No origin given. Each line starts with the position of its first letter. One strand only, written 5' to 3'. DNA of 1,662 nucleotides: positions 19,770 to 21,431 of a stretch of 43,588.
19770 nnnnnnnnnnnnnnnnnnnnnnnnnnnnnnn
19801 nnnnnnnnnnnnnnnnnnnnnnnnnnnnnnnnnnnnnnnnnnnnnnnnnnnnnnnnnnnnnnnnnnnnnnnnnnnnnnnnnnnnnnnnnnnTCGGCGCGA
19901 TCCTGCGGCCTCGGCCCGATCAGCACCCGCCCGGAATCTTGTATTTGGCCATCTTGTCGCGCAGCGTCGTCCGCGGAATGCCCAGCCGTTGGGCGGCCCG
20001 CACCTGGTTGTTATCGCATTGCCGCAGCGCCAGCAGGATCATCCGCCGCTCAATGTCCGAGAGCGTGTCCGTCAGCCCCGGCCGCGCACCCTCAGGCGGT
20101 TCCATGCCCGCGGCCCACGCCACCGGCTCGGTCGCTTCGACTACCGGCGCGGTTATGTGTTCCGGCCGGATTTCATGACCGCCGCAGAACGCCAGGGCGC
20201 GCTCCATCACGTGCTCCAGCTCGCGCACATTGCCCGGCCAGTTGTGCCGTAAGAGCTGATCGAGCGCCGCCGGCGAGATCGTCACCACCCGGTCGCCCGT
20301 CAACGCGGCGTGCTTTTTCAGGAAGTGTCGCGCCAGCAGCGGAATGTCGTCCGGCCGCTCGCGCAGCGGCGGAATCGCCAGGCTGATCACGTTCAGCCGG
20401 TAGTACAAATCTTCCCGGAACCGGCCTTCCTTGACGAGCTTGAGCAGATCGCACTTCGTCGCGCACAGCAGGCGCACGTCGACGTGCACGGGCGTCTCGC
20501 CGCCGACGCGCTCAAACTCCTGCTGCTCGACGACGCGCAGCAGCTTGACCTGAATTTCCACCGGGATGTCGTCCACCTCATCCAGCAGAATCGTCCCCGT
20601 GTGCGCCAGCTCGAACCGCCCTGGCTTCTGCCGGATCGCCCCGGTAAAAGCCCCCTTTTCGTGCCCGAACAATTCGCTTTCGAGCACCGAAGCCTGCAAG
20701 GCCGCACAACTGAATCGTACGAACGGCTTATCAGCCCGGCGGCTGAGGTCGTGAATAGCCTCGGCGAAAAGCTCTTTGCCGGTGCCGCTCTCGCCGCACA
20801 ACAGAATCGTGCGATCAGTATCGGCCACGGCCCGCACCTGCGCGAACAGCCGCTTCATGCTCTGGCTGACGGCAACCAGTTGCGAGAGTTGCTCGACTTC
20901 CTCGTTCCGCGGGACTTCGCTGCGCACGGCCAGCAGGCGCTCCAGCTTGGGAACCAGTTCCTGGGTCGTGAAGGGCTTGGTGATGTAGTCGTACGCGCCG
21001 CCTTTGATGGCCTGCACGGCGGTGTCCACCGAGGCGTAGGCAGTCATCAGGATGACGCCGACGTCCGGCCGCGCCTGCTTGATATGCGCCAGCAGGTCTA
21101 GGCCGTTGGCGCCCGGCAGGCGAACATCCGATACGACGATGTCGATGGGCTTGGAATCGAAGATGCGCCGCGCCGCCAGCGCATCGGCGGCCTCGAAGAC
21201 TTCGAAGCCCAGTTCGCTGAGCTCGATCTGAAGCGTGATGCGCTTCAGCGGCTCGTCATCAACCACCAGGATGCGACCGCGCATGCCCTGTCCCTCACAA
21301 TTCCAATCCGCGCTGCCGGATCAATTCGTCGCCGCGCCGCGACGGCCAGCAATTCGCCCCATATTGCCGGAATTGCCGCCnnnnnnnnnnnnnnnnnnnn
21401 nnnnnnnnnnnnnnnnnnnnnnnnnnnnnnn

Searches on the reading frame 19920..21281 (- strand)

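Call 35: search_protein_families(library=pfam, proteins=[window:19920-21281:-], max_evalue=0.0001)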
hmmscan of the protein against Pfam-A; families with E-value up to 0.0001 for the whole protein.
window:19920-21281:- (453 aa): 10 families
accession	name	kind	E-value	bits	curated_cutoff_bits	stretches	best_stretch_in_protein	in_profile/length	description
PF00158.32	Sigma54_activat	-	2e-67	226.5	20.2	1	136-301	2-167/168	Sigma-54 interaction domain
PF00072.30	Response_reg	-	5.5e-28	97.8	30.2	1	4-113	1-110/111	Response regulator receiver domain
PF25601.1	AAA_lid_14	-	7.2e-25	87.1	27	1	307-384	1-78/87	AAA+ ATPase lid domain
PF14532.12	Sigma54_activ_2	-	5.5e-18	66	25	1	137-306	2-138/138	Sigma-54 interaction domain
PF02954.25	HTH_8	-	2e-14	53.5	22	1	406-447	1-42/42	Bacterial regulatory protein, Fis family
PF07724.20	AAA_2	-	1.4e-06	28.8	27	1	158-266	5-113/166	AAA domain (Cdc48 subfamily)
PF00493.29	MCM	-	1.9e-05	24.3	23.3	1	125-256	28-150/224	MCM P-loop domain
PF07728.20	AAA_5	-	2.2e-05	24.9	22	1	159-269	2-108/139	AAA domain (dynein-related subfamily)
PF18024.7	HTH_50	-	3.4e-05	23.9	27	1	402-449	3-49/50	Helix-turn-helix domain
PF01078.27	Mg_chelatase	-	7.9e-05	22.6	20.3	0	214-254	93-133/207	Magnesium chelatase, subunit ChlI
